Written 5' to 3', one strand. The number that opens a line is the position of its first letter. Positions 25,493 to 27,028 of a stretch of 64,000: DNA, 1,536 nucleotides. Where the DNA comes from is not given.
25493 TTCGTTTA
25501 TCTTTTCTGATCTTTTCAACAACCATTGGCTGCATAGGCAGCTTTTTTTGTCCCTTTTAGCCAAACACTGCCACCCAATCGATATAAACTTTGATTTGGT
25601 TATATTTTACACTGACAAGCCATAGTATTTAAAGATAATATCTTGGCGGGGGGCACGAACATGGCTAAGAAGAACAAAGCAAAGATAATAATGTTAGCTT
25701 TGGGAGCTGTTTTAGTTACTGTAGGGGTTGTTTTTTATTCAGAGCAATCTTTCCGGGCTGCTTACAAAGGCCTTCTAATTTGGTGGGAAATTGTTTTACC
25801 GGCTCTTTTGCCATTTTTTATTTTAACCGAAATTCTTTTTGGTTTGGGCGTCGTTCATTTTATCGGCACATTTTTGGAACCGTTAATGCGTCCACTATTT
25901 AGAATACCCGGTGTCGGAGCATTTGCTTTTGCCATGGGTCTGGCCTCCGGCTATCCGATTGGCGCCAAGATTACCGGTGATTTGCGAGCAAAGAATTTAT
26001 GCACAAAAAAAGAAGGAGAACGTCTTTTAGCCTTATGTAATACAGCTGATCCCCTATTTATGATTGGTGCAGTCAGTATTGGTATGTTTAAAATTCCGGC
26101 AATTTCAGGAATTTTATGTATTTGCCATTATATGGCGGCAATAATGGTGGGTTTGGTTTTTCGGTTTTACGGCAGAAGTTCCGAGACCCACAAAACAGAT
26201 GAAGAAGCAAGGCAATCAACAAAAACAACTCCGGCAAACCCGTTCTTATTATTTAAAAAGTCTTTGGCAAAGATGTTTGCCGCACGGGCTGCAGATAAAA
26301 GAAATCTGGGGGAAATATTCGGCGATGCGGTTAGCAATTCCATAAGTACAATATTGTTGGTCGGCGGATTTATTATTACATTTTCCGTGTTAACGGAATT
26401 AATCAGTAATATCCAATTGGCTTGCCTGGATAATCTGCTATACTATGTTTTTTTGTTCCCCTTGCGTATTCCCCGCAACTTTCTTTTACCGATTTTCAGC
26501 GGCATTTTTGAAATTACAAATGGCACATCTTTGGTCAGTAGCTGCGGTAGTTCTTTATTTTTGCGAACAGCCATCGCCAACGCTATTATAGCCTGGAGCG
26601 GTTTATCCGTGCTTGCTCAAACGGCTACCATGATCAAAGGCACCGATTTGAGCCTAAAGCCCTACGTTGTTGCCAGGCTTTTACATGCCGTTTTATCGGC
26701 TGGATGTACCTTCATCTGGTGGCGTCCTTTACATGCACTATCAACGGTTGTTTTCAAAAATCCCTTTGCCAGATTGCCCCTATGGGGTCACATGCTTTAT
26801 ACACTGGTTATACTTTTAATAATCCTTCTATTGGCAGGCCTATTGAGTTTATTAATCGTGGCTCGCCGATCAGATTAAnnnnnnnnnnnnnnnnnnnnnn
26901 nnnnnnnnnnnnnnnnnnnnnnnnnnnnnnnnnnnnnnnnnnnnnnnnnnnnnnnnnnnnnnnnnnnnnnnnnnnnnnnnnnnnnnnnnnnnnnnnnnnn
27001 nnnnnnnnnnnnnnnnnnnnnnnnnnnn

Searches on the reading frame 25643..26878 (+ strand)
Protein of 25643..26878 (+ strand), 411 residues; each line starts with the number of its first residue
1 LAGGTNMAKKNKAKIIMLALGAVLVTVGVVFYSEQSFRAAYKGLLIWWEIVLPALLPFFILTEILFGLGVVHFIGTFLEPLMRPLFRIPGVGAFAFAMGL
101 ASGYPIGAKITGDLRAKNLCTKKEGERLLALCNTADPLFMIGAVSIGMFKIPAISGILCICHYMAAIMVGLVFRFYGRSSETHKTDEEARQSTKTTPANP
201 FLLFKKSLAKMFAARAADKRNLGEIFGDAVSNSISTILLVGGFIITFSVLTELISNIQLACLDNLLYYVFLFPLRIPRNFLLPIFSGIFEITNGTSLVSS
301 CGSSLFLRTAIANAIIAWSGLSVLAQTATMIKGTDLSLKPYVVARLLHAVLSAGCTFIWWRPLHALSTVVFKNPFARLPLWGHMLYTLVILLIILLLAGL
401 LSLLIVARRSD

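Call 54: search_protein_families(library=pfam, proteins=[window:25643-26878:+], max_evalue=0.001)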
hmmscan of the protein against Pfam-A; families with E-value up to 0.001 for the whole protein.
window:25643-26878:+ (411 aa): 1 family
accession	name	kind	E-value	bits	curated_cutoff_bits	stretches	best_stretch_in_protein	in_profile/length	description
PF07670.19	Gate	-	5.5e-11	43.3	29.6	1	51-133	4-70/104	Nucleoside recognition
